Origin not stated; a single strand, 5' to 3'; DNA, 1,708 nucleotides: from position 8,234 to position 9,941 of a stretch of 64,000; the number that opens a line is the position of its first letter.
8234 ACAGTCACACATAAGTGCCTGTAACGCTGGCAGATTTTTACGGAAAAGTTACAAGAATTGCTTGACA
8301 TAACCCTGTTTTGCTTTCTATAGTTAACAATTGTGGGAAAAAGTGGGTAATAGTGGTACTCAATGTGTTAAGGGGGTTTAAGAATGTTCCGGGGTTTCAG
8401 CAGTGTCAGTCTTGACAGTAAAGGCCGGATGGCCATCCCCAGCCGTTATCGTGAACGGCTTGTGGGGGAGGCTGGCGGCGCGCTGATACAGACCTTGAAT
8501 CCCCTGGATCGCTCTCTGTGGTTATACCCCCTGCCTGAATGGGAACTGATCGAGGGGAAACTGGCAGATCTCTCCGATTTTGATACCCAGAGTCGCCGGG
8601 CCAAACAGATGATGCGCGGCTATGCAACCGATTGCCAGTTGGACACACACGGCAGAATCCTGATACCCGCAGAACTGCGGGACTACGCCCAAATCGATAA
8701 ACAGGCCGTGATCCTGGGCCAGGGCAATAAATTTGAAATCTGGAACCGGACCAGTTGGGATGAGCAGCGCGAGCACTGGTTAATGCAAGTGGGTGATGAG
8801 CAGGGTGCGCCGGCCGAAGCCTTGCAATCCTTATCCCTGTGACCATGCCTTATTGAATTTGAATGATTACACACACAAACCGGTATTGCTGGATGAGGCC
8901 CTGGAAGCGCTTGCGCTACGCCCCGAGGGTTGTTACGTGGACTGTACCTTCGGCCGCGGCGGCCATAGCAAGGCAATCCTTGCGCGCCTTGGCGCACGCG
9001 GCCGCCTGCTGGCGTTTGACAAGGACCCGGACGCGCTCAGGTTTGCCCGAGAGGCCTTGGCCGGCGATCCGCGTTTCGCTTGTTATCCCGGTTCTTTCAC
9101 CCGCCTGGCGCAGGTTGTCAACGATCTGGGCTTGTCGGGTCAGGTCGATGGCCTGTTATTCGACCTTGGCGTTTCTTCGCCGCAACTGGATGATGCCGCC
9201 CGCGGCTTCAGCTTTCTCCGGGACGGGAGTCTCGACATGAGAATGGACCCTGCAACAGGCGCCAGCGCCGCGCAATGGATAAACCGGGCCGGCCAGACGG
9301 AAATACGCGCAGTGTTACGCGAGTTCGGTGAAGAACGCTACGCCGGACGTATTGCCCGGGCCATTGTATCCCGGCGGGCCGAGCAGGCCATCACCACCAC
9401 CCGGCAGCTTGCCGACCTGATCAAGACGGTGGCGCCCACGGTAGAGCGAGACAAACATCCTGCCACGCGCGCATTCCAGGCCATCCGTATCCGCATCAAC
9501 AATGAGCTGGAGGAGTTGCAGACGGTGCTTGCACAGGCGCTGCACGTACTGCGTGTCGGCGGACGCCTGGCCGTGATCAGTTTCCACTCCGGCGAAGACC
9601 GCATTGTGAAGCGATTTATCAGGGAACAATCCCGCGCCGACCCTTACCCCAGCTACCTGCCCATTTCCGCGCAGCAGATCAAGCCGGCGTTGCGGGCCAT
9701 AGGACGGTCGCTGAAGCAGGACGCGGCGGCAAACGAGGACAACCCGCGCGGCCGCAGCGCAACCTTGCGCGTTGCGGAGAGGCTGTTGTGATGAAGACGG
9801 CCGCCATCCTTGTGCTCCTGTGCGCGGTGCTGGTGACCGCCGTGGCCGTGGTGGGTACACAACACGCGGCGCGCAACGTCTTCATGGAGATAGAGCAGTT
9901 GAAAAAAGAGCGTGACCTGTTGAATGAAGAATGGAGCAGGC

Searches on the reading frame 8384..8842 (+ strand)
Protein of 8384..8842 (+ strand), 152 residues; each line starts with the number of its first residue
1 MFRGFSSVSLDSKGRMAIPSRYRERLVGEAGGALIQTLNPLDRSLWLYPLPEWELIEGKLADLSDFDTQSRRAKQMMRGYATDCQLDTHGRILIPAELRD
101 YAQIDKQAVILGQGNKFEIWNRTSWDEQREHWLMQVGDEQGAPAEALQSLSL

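Call 55: search_protein_families(library=pfam, proteins=[window:8384-8842:+], max_evalue=0.01)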
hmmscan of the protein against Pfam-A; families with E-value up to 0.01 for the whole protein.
window:8384-8842:+ (152 aa): 1 family
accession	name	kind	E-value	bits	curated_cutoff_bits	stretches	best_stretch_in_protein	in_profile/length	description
PF02381.23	MraZ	-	1.3e-30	105.6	23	2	79-130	3-54/72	MraZ protein, putative antitoxin-like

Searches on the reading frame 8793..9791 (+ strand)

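Call 55: search_protein_families(library=pfam, proteins=[window:8793-9791:+], max_evalue=0.01)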
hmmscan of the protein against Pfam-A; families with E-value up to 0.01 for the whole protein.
window:8793-9791:+ (332 aa): 3 families
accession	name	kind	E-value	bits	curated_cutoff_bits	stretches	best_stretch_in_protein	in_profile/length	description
PF01795.25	Methyltransf_5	-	1.7e-105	353.3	27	1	26-330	2-308/309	MraW methylase family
PF01728.25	FtsJ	-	0.00017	22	24.1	1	33-128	9-104/181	FtsJ-like methyltransferase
PF13649.12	Methyltransf_25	-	0.0087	17.2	27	0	50-105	3-58/97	Methyltransferase domain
